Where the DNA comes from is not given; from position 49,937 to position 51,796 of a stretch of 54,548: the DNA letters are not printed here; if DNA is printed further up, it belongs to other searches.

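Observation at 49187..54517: Tat-less [NiFe]-hydrogenase translationally coupled to MetV-MetF: a candidate H2-linked methylene-THF reductase module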

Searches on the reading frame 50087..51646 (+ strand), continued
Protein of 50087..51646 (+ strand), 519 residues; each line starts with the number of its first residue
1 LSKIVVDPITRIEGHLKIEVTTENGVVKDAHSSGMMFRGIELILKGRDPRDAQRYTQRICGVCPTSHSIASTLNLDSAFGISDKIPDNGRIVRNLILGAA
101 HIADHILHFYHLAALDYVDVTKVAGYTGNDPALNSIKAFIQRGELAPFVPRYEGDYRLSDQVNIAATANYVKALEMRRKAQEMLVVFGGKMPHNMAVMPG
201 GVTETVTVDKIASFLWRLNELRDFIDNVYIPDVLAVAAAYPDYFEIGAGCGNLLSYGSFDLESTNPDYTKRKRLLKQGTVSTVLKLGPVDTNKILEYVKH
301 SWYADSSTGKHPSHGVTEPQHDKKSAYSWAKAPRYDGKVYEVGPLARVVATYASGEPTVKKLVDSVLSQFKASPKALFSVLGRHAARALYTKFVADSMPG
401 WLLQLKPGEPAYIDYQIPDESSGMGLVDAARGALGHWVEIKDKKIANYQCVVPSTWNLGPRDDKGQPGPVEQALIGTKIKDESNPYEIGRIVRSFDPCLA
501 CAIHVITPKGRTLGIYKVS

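Call 36: find_homologous_proteins(query=L073:4415-5971:+, max_evalue=1e-50)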
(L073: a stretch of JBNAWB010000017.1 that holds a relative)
Query L073:4415-5971:+ (519 aa): 7999 proteins with E <= 1e-50 among 8000 candidates; the best 120 are listed.
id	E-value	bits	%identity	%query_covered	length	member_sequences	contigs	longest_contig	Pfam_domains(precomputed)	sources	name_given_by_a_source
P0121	0.0e+0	1207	100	100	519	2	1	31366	PF00374.25,PF27537.1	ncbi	ncbi:MAG: nickel-dependent hydrogenase large subunit [Thermodesulfobacteriota bacterium]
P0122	0.0e+0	1141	94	100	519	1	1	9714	PF00374.25,PF27537.1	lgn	-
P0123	0.0e+0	1136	93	100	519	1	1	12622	PF00374.25,PF27537.1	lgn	-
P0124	0.0e+0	1132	93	100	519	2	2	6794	PF00374.25,PF27537.1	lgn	-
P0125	0.0e+0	1126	93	100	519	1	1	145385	PF00374.25,PF27537.1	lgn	-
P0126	0.0e+0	1115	92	100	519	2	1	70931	PF00374.25,PF27537.1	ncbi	-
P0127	0.0e+0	1112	92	100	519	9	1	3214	PF00374.25,PF27537.1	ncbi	-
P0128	0.0e+0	1061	86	100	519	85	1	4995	PF00374.25,PF27537.1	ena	-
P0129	0.0e+0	1052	84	100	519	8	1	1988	PF00374.25,PF27537.1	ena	-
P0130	0.0e+0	1050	84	100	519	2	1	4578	PF00374.25,PF27537.1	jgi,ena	jgi:hydrogenase large subunit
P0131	0.0e+0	1047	84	100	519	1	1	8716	PF00374.25,PF27537.1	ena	-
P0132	0.0e+0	1032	83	100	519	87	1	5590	PF00374.25,PF27537.1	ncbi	-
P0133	0.0e+0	1026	83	100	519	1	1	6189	PF00374.25,PF27537.1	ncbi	-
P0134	0.0e+0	1025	83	100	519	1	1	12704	PF00374.25,PF27537.1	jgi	jgi:hydrogenase large subunit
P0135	2.5e-297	1005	82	100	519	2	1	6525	PF00374.25,PF27537.1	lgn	-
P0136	4.2e-288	975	82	97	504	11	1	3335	PF00374.25,PF27537.1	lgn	-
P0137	5.5e-262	888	72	100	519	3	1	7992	PF00374.25,PF27537.1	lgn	-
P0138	1.5e-261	887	72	100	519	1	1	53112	PF00374.25,PF27537.1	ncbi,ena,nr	ncbi:MAG TPA: nickel-dependent hydrogenase large subunit [Dehalococcoidia bacterium]|nr:nickel-depen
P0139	2.6e-261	886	72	100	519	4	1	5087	PF00374.25,PF27537.1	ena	-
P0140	3.3e-261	886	72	100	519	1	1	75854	PF00374.25,PF27537.1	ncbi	ncbi:nickel-dependent hydrogenase large subunit [Chloroflexota bacterium]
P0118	6.3e-261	885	71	100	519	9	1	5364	PF00374.25,PF27537.1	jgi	-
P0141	6.9e-261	885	71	100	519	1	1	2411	PF00374.25,PF27537.1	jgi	jgi:hydrogenase large subunit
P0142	1.9e-260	883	73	100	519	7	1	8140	PF00374.25,PF27537.1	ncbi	-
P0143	3.6e-260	882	71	100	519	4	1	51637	PF00374.25,PF27537.1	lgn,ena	-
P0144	5.9e-260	882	71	100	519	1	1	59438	PF00374.25,PF27537.1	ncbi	ncbi:nickel-dependent hydrogenase large subunit [Chloroflexota bacterium]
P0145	6.2e-260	882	70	100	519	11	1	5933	PF00374.25,PF27537.1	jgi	jgi:hydrogenase large subunit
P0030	9.3e-260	881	71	100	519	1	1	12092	PF00374.25,PF27537.1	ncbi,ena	-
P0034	9.7e-260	881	71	100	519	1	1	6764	PF00374.25,PF27537.1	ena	-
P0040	9.9e-260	881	71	100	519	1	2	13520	PF00374.25,PF27537.1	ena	-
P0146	1.2e-259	881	72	100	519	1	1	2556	PF00374.25,PF27537.1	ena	-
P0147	1.3e-259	880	72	100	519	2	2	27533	PF00374.25,PF27537.1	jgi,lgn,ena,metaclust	metaclust:\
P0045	1.7e-259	880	70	100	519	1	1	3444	PF00374.25,PF27537.1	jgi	-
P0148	2.2e-259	880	71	100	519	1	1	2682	PF00374.25,PF27537.1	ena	-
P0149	2.3e-259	880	71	100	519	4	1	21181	PF00374.25,PF27537.1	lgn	-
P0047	2.4e-259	880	70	100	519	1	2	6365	PF00374.25,PF27537.1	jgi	jgi:hydrogenase large subunit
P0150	2.6e-259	880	70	100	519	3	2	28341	PF00374.25,PF27537.1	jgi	-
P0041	2.6e-259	879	70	100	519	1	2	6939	PF00374.25,PF27537.1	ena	-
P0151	3.0e-259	879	71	100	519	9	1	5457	PF00374.25,PF27537.1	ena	-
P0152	3.0e-259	879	72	100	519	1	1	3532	PF00374.25,PF27537.1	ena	-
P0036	3.1e-259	879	70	100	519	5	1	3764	PF00374.25,PF27537.1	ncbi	-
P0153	3.3e-259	879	71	100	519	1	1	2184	PF00374.25,PF27537.1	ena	-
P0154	3.3e-259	879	72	100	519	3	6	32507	PF00374.25,PF27537.1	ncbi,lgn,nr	ncbi:MAG: nickel-dependent hydrogenase large subunit [Chloroflexi bacterium]|nr:nickel-dependent hyd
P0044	3.5e-259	879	70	100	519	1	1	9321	PF00374.25,PF27537.1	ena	-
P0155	5.3e-259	878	71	100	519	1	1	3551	PF00374.25,PF27537.1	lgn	-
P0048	6.0e-259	878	70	100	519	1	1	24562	PF00374.25,PF27537.1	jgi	-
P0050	8.2e-259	878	70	100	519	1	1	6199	PF00374.25,PF27537.1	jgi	-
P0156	9.3e-259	878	71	100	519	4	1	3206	PF00374.25,PF27537.1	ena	-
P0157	1.2e-258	877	70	100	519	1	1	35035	PF00374.25,PF27537.1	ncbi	ncbi:MAG: nickel-dependent hydrogenase large subunit [Chloroflexota bacterium]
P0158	1.2e-258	877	70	100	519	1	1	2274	PF00374.25,PF27537.1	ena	-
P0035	1.4e-258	877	70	100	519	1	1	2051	PF00374.25,PF27537.1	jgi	jgi:hydrogenase large subunit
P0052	1.7e-258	877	70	100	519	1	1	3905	PF00374.25,PF27537.1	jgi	jgi:hydrogenase large subunit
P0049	1.7e-258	877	70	100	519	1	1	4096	PF00374.25,PF27537.1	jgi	jgi:hydrogenase large subunit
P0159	1.7e-258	877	70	100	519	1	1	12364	PF00374.25,PF27537.1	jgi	-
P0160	2.1e-258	877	71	100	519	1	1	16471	PF00374.25,PF27537.1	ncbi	ncbi:nickel-dependent hydrogenase large subunit [Chloroflexota bacterium]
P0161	2.1e-258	877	71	100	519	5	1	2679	PF00374.25,PF27537.1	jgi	jgi:hydrogenase large subunit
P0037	2.3e-258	876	70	100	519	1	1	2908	PF00374.25,PF27537.1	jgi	jgi:hydrogenase large subunit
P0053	2.5e-258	876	70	100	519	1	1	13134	PF00374.25,PF27537.1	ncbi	ncbi:MAG: nickel-dependent hydrogenase large subunit [Dehalococcoidia bacterium]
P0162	2.6e-258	876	71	100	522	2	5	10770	PF00374.25,PF27537.1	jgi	-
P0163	2.9e-258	876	70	100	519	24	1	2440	PF00374.25,PF27537.1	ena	-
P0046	3.0e-258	876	70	100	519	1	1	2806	PF00374.25,PF27537.1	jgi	jgi:hydrogenase large subunit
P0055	3.2e-258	876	70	100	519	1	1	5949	PF00374.25,PF27537.1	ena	-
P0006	3.4e-258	876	70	100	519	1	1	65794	PF00374.25,PF27537.1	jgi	jgi:hydrogenase large subunit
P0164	4.3e-258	875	70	100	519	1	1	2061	PF00374.25,PF27537.1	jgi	-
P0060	5.7e-258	875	70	100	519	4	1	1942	PF00374.25,PF27537.1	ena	-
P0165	5.8e-258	875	71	100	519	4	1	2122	PF00374.25,PF27537.1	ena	-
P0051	6.5e-258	875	70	100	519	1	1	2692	PF00374.25,PF27537.1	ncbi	-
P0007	6.5e-258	875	70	100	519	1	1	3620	PF00374.25,PF27537.1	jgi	jgi:hydrogenase large subunit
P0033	7.9e-258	875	70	100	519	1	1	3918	PF00374.25,PF27537.1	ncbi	-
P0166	8.0e-258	875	71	100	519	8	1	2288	PF00374.25,PF27537.1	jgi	-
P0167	8.6e-258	874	72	99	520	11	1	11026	PF00374.25,PF27537.1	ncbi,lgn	-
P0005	9.2e-258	874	70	100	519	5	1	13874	PF00374.25,PF27537.1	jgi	jgi:hydrogenase large subunit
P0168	1.1e-257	874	70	100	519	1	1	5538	PF00374.25,PF27537.1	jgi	jgi:hydrogenase large subunit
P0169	1.1e-257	874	70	100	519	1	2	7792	PF00374.25,PF27537.1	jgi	jgi:hydrogenase large subunit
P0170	1.1e-257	874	71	100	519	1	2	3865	PF00374.25,PF27537.1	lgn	-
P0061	1.2e-257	874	70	100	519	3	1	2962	PF00374.25,PF27537.1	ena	-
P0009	1.2e-257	874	70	100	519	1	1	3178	PF00374.25,PF27537.1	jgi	jgi:hydrogenase large subunit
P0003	1.3e-257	874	71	100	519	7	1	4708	PF00374.25,PF27537.1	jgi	jgi:hydrogenase large subunit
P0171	1.6e-257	874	70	100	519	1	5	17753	PF00374.25,PF27537.1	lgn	-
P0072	2.1e-257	873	70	100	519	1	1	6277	PF00374.25,PF27537.1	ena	-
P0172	3.5e-257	872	70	100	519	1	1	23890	PF00374.25,PF27537.1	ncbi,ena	-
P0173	4.2e-257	872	69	100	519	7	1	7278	PF00374.25,PF27537.1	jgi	jgi:hydrogenase large subunit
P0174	4.7e-257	872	71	100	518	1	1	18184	PF00374.25,PF27537.1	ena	-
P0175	5.5e-257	872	70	100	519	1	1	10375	PF00374.25,PF27537.1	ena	-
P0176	5.9e-257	872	70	100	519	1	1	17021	PF00374.25,PF27537.1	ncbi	-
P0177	6.5e-257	872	70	100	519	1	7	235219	PF00374.25,PF27537.1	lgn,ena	-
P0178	6.9e-257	872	70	100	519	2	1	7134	PF00374.25,PF27537.1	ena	-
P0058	7.4e-257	871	70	100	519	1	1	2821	PF00374.25,PF27537.1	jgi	-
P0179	7.5e-257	871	71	100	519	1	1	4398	PF00374.25,PF27537.1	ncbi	ncbi:nickel-dependent hydrogenase large subunit [Chloroflexota bacterium]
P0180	8.5e-257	871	71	99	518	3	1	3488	PF00374.25,PF27537.1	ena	-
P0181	9.2e-257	871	71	100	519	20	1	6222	PF00374.25,PF27537.1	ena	-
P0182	9.7e-257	871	70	100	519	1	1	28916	PF00374.25,PF27537.1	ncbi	ncbi:nickel-dependent hydrogenase large subunit [Chloroflexota bacterium]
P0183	1.2e-256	871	71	100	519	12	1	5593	PF00374.25,PF27537.1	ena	-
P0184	1.3e-256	871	70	100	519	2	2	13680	PF00374.25,PF27537.1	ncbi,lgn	-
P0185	1.6e-256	870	70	100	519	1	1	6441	PF00374.25,PF27537.1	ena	-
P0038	1.7e-256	870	69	100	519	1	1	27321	PF00374.25,PF27537.1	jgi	-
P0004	1.7e-256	870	71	100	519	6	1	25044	PF00374.25,PF27537.1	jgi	jgi:hydrogenase large subunit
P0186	1.8e-256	870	70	100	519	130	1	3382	PF00374.25,PF27537.1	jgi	jgi:hydrogenase large subunit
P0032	2.0e-256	870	70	100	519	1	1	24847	PF00374.25,PF27537.1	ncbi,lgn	-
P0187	2.2e-256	870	71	100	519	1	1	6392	PF00374.25,PF27537.1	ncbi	-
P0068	2.3e-256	870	70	100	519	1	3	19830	PF00374.25,PF27537.1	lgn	-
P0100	2.6e-256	870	69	100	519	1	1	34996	PF00374.25,PF27537.1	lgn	-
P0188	3.5e-256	869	69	100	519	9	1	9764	PF00374.25,PF27537.1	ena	-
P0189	3.8e-256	869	71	100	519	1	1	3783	PF00374.25,PF27537.1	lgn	-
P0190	3.8e-256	869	72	100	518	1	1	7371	PF00374.25,PF27537.1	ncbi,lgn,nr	ncbi:MAG: nickel-dependent hydrogenase large subunit [Chloroflexota bacterium]|nr:nickel-dependent h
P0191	4.5e-256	869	71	100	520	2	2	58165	PF00374.25,PF27537.1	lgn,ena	-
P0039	4.7e-256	869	70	100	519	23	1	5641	PF00374.25,PF27537.1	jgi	-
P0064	6.3e-256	868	69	100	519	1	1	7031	PF00374.25,PF27537.1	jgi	jgi:hydrogenase large subunit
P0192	6.8e-256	868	70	100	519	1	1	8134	PF00374.25,PF27537.1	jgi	jgi:hydrogenase large subunit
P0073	7.7e-256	868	70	100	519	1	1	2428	PF00374.25,PF27537.1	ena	-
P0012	7.9e-256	868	71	100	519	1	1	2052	PF00374.25,PF27537.1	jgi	jgi:hydrogenase large subunit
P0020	8.1e-256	868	70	100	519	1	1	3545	PF00374.25,PF27537.1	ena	-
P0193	9.6e-256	868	70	100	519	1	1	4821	PF00374.25,PF27537.1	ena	-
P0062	9.7e-256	868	69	100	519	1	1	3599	PF00374.25,PF27537.1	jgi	jgi:hydrogenase large subunit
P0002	1.2e-255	867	70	100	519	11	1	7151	PF00374.25,PF27537.1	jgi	jgi:hydrogenase large subunit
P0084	1.2e-255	867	70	100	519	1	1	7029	PF00374.25,PF27537.1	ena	-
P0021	1.4e-255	867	70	100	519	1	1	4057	PF00374.25,PF27537.1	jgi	-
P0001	1.7e-255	867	70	100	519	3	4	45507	PF00374.25,PF27537.1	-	-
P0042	2.2e-255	867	71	100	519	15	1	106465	PF00374.25,PF27537.1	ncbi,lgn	-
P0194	2.3e-255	866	69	100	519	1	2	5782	PF00374.25,PF27537.1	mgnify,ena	mgnify:CR=1 FL=1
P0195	2.4e-255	866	69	100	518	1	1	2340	PF00374.25,PF27537.1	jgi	jgi:hydrogenase large subunit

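Call 71: search_protein_representatives(protein=window:50087-51646:+)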
Query: 519 residues. Proteins with E-value up to 0.001 (for the whole library): 5404; up to 1e-10: 2732; up to 1e-30: 645. The best 150 are listed.
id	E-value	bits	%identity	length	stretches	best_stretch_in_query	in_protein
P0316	2.5e-220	749.2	63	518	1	1-518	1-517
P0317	4.8e-169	579.9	55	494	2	139-515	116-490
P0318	2.2e-164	564.6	53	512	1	2-507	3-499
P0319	4.4e-162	557.0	58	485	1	1-517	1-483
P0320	2.5e-154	531.4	51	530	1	1-518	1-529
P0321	3.3e-153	527.7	49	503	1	1-504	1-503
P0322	3.5e-152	524.3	50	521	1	1-507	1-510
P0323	2.7e-151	521.3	59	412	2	286-518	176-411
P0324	3.6e-150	517.6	54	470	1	4-511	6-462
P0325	5.0e-141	487.5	51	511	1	4-507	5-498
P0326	3.0e-137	475.0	52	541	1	5-513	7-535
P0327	6.9e-136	470.5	48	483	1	2-504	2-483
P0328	2.3e-134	465.5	49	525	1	4-516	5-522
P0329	5.6e-126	437.8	66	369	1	1-293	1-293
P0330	3.1e-125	435.4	68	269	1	237-504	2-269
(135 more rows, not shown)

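Call 72: search_protein_families(library=ncbifam, proteins=[P0316, P0317, P0318, P0319, P0320, P0321, P0322, P0325, P0326, P0328], max_evalue=1e-80)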
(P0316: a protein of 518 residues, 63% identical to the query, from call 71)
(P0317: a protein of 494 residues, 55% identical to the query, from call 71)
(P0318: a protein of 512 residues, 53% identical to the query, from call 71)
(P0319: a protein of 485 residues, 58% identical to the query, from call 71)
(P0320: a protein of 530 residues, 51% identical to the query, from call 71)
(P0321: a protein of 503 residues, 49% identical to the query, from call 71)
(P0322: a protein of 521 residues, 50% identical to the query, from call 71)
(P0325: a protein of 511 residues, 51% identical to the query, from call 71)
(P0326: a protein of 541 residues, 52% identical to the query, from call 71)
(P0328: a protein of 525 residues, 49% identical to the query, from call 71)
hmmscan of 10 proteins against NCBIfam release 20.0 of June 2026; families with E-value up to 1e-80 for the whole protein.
P0316 (518 aa): 4 families
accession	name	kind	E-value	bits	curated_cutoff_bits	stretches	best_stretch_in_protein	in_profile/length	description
NF033181.1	NiFeSe_hydrog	equivalog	6.4e-206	685.1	600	1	1-511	1-503/507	nickel-dependent hydrogenase large subunit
NF045518.1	H2_NiFeSe_large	exception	1.2e-164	548.7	780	1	137-505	113-482/485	NiFeSe hydrogenase large subunit HysA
NF007778.0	PRK10467.1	equivalog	1.5e-104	350.3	969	0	135-511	154-560/567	hydrogenase 2 large subunit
NF007550.0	PRK10170.1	equivalog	7.8e-96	321.8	1101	0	138-511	172-590/597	Ni/Fe-hydrogenase large subunit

P0317 (494 aa): 4 families
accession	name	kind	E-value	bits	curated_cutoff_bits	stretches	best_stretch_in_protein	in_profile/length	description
NF033181.1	NiFeSe_hydrog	equivalog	2.1e-193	643.8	600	1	4-488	3-504/507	nickel-dependent hydrogenase large subunit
NF045518.1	H2_NiFeSe_large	exception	3.4e-166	553.8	780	1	3-482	2-483/485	NiFeSe hydrogenase large subunit HysA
NF007778.0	PRK10467.1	equivalog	2.4e-92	310.1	969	0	142-488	186-561/567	hydrogenase 2 large subunit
NF007550.0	PRK10170.1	equivalog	3.9e-87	293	1101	0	132-488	191-591/597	Ni/Fe-hydrogenase large subunit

P0318 (512 aa): 4 families
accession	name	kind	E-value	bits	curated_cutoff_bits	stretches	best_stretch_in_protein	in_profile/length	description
NF033181.1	NiFeSe_hydrog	equivalog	2.1e-192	640.5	600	1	3-505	2-504/507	nickel-dependent hydrogenase large subunit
NF045518.1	H2_NiFeSe_large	exception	1e-155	519.3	780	1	4-499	3-483/485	NiFeSe hydrogenase large subunit HysA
NF007778.0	PRK10467.1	equivalog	7.9e-102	341.4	969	0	154-501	177-557/567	hydrogenase 2 large subunit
NF007550.0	PRK10170.1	equivalog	1.1e-85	288.2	1101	0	289-498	366-584/597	Ni/Fe-hydrogenase large subunit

P0319 (485 aa): 4 families
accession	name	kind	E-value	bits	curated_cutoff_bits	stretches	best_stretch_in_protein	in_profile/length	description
NF033181.1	NiFeSe_hydrog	equivalog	8.6e-206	684.7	600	1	1-477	1-502/507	nickel-dependent hydrogenase large subunit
NF045518.1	H2_NiFeSe_large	exception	1.8e-179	597.6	780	1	2-472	2-482/485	NiFeSe hydrogenase large subunit HysA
NF007778.0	PRK10467.1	equivalog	8.1e-99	331.4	969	0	3-121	4-122/567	hydrogenase 2 large subunit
NF007550.0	PRK10170.1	equivalog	4.2e-86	289.6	1101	0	136-476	190-588/597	Ni/Fe-hydrogenase large subunit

P0320 (530 aa): 4 families
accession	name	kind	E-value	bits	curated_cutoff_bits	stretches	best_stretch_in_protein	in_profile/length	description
NF033181.1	NiFeSe_hydrog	equivalog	4.1e-187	623.1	600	1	1-526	1-506/507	nickel-dependent hydrogenase large subunit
NF007778.0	PRK10467.1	equivalog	1.9e-151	505.2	969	1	2-529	3-566/567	hydrogenase 2 large subunit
NF045518.1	H2_NiFeSe_large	exception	2.6e-136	455.3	780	0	140-519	114-484/485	NiFeSe hydrogenase large subunit HysA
NF007550.0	PRK10170.1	equivalog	1e-122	410.6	1101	1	3-526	18-593/597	Ni/Fe-hydrogenase large subunit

P0321 (503 aa): 3 families
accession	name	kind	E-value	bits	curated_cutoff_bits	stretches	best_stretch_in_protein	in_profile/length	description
NF033181.1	NiFeSe_hydrog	equivalog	6.6e-165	549.8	600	1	1-503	1-495/507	nickel-dependent hydrogenase large subunit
NF045518.1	H2_NiFeSe_large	exception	4.1e-131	438.1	780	1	138-503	114-480/485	NiFeSe hydrogenase large subunit HysA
NF007778.0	PRK10467.1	equivalog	2.5e-84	283.6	969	0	136-503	155-552/567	hydrogenase 2 large subunit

P0322 (521 aa): 4 families
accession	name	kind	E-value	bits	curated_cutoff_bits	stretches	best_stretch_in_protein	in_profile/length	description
NF033181.1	NiFeSe_hydrog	equivalog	1.7e-191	637.5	600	1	1-513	1-501/507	nickel-dependent hydrogenase large subunit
NF045518.1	H2_NiFeSe_large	exception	1.9e-151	505.2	780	1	156-510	122-483/485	NiFeSe hydrogenase large subunit HysA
NF007778.0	PRK10467.1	equivalog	1.6e-100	337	969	1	3-513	4-558/567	hydrogenase 2 large subunit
NF007550.0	PRK10170.1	equivalog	1.6e-83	281.1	1101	1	3-512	18-587/597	Ni/Fe-hydrogenase large subunit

P0325 (511 aa): 3 families
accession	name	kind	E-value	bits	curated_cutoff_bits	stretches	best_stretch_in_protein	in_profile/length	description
NF033181.1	NiFeSe_hydrog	equivalog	1e-184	615.2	600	1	5-501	4-501/507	nickel-dependent hydrogenase large subunit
NF045518.1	H2_NiFeSe_large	exception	2e-132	442.4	780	1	139-499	116-484/485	NiFeSe hydrogenase large subunit HysA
NF007778.0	PRK10467.1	equivalog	1.8e-110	369.9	969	0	1-386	1-418/567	hydrogenase 2 large subunit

P0326 (541 aa): 3 families
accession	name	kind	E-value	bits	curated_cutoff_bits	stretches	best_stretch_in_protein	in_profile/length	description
NF033181.1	NiFeSe_hydrog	equivalog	3.1e-159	531.1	600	1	6-531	4-500/507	nickel-dependent hydrogenase large subunit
NF045518.1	H2_NiFeSe_large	exception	6.7e-131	437.4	780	1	4-528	2-482/485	NiFeSe hydrogenase large subunit HysA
NF007778.0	PRK10467.1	equivalog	6.6e-90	302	969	0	157-530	187-556/567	hydrogenase 2 large subunit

P0328 (525 aa): 3 families
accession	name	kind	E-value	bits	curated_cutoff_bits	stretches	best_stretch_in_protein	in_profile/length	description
NF033181.1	NiFeSe_hydrog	equivalog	2.9e-200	666.5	600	1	3-522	2-507/507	nickel-dependent hydrogenase large subunit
NF045518.1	H2_NiFeSe_large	exception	8.8e-145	483.2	780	1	146-514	119-484/485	NiFeSe hydrogenase large subunit HysA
NF007778.0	PRK10467.1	equivalog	1.4e-101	340.6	969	0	1-128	1-128/567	hydrogenase 2 large subunit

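Call 73: find_encoding_contigs(protein=P0319, flank=6000, max_places=2)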
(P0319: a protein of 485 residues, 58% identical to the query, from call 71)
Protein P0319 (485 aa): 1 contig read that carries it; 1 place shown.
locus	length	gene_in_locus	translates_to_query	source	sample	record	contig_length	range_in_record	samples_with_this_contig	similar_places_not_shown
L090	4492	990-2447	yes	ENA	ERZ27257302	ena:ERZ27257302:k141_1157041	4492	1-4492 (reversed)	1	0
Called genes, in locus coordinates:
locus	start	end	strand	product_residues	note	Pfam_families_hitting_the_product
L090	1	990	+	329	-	?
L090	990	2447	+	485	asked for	PF27537:HoxH (weak), PF00374:NiFeSe_Hases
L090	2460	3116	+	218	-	PF01292:Ni_hydr_CYTB, PF14358:DUF4405 (faint)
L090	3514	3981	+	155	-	PF01750:HycI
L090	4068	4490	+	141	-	?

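Call 74: find_encoding_contigs(protein=P0316, flank=6000, max_places=2)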
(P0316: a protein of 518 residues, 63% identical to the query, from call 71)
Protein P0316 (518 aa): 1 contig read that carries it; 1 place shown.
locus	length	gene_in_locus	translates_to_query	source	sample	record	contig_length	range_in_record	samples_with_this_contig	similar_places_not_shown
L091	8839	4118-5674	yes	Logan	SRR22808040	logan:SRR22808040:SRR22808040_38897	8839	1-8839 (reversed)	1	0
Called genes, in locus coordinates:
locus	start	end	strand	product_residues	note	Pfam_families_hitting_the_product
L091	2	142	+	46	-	?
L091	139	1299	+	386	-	PF01924:HypD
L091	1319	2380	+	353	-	PF00586:AIRS, PF02769:AIRS_C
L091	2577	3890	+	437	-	-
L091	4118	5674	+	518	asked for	PF27537:HoxH (weak), PF00374:NiFeSe_Hases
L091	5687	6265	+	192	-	PF01750:HycI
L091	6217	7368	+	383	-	PF01058:Oxidored_q6, PF14720:NiFe_hyd_SSU_C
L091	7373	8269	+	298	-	PF12838:Fer4_7, PF13237:Fer4_10 (weak), PF13247:Fer4_11, PF12838:Fer4_7, PF00037:Fer4 (weak), PF12797:Fer4_2 (weak), PF12837:Fer4_6, PF13237:Fer4_10 (weak), +6 more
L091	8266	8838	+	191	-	?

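Call 75: find_encoding_contigs(protein=P0317, flank=6000, max_places=2)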
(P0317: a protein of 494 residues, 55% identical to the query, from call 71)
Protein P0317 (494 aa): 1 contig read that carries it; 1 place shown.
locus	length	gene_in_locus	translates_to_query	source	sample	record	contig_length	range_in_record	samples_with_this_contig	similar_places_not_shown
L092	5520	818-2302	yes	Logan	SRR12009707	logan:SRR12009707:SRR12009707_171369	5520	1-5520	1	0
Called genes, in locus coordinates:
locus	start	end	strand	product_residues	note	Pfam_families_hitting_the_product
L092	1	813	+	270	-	?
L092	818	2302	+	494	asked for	PF00374:NiFeSe_Hases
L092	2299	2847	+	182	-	PF01750:HycI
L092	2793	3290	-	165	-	PF05163:DinB, PF12867:DinB_2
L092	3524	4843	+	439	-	PF00999:Na_H_Exchanger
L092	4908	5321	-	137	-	PF02566:OsmC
